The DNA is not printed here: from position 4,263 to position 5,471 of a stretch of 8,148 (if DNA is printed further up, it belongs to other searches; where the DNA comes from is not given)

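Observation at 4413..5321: Small heat-shock protein with a signal-anchor, basic patch and long low-complexity linker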

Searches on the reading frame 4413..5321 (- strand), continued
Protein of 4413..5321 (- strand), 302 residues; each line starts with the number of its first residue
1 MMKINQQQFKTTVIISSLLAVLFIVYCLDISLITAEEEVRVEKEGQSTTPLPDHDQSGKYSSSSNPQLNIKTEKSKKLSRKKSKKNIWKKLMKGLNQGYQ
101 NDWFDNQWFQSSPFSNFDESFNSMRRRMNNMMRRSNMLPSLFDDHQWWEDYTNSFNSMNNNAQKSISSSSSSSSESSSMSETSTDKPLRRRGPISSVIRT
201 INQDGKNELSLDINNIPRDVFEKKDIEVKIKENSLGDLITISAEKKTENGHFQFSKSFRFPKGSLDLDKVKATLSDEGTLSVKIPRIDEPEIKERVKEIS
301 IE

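Call 33: fold_search(model_id=the predicted structure, library=pdb)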
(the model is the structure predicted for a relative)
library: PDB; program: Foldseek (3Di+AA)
matches with E <= 10: 915; with E <= 0.001: 45
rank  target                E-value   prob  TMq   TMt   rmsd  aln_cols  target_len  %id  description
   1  4ydz_B                1.9e-05  1.00  0.22  0.62  12.3       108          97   20  Stress-induced protein 1 from Caenorhabditis elegans (released 2015-06-10)
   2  4mjh_A                2.4e-05  1.00  0.23  0.74   3.0        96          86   25  Human Hsp27 core domain in complex with C-terminal peptide (released 2014-04-09)
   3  3w1z_B                2.5e-05  1.00  0.24  0.47  10.6       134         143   23  Heat shock protein 16.0 from Schizosaccharomyces pombe (released 2013-03-13)
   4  4ye0_A                4.0e-05  1.00  0.22  0.57   6.8       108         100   18  Stress-induced protein 1 truncation mutant (43 - 140) from Caenorhabditis elegans (released 2015-06-10)
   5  6gjh_A                4.3e-05  1.00  0.22  0.67   6.6        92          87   23  Human Hsp27 (HspB1) alpha-crystallin domain in complex with a peptide mimic of its phosphorylatable N-terminal region (released 2019-05-29)
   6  8pa0_B                5.4e-05  1.00  0.23  0.79   2.3        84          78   23  cvHsp (HspB7) C131S alpha-crystallin domain - filamin C (FLNC) domain 24 complex (released 2024-10-16)
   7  4m5t_G                5.4e-05  1.00  0.22  0.68   4.0        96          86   22  Disulfide trapped human alphaB crystallin core domain in complex with C-terminal peptide (released 2014-04-09)
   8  4m5s_A                5.4e-05  1.00  0.22  0.68   4.1        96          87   22  Human alphaB crystallin core domain in complex with C-terminal peptide (released 2014-04-09)
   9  2y1z_B                6.0e-05  1.00  0.22  0.67   4.0        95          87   21  Human alphaB Crystallin ACD R120G (released 2011-03-02)
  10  4m5t_A                6.4e-05  1.00  0.24  0.80   3.1        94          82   21  Disulfide trapped human alphaB crystallin core domain in complex with C-terminal peptide (released 2014-04-09)
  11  3l1f                  6.4e-05  1.00  0.24  0.67  10.8       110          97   20  Bovine AlphaA crystallin (released 2010-05-12)
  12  6f2r_C                6.4e-05  1.00  0.22  0.47   5.7       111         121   18  A heterotetramer of human HspB2 and HspB3 (released 2018-07-25)
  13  9bee_A                6.4e-05  1.00  0.22  0.54   8.7       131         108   23  alphaB-crystallin N-terminal IXI variant in a fibril state (released 2024-12-11)
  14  3w1z_C                8.9e-05  1.00  0.25  0.54   8.2       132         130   23  Heat shock protein 16.0 from Schizosaccharomyces pombe (released 2013-03-13)
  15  4m5t_C                1.1e-04  1.00  0.23  0.72   3.6        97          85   24  Disulfide trapped human alphaB crystallin core domain in complex with C-terminal peptide (released 2014-04-09)
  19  4m5t_E                1.5e-04  1.00  0.22  0.69   3.5        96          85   23  Disulfide trapped human alphaB crystallin core domain in complex with C-terminal peptide (released 2014-04-09)
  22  4ydz_A                1.9e-04  1.00  0.22  0.46   6.7       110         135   19  Stress-induced protein 1 from Caenorhabditis elegans (released 2015-06-10)
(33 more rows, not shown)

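Call 43: find_encoding_contigs(protein=P0014, flank=2000, max_places=2)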
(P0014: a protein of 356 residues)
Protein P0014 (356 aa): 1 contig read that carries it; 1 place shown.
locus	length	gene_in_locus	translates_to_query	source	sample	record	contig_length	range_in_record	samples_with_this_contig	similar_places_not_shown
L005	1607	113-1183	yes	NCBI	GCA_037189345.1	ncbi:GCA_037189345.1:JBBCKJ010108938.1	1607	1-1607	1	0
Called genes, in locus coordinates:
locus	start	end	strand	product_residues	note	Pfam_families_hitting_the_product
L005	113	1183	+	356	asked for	-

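Call 44: find_encoding_contigs(protein=P0028, flank=5000, max_places=2)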
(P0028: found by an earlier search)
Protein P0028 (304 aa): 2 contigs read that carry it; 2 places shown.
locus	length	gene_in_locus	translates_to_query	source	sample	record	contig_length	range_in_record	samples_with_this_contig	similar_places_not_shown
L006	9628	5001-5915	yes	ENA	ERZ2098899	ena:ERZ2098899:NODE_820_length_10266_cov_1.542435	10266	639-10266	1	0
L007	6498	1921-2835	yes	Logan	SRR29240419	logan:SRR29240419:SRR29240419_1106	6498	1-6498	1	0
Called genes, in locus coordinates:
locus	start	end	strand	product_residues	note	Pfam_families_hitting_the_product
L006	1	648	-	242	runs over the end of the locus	-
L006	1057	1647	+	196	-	-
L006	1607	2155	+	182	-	-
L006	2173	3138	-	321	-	PF21000:RMI1_N_N (weak), PF08585:RMI1_N_C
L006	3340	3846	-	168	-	-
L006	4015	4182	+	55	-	-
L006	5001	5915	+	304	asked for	PF00011:HSP20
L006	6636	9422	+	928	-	PF19326:AMP_deaminase, PF00962:A_deaminase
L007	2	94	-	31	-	?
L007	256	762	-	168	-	-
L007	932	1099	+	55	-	-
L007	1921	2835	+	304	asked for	PF00011:HSP20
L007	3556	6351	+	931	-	PF19326:AMP_deaminase, PF00962:A_deaminase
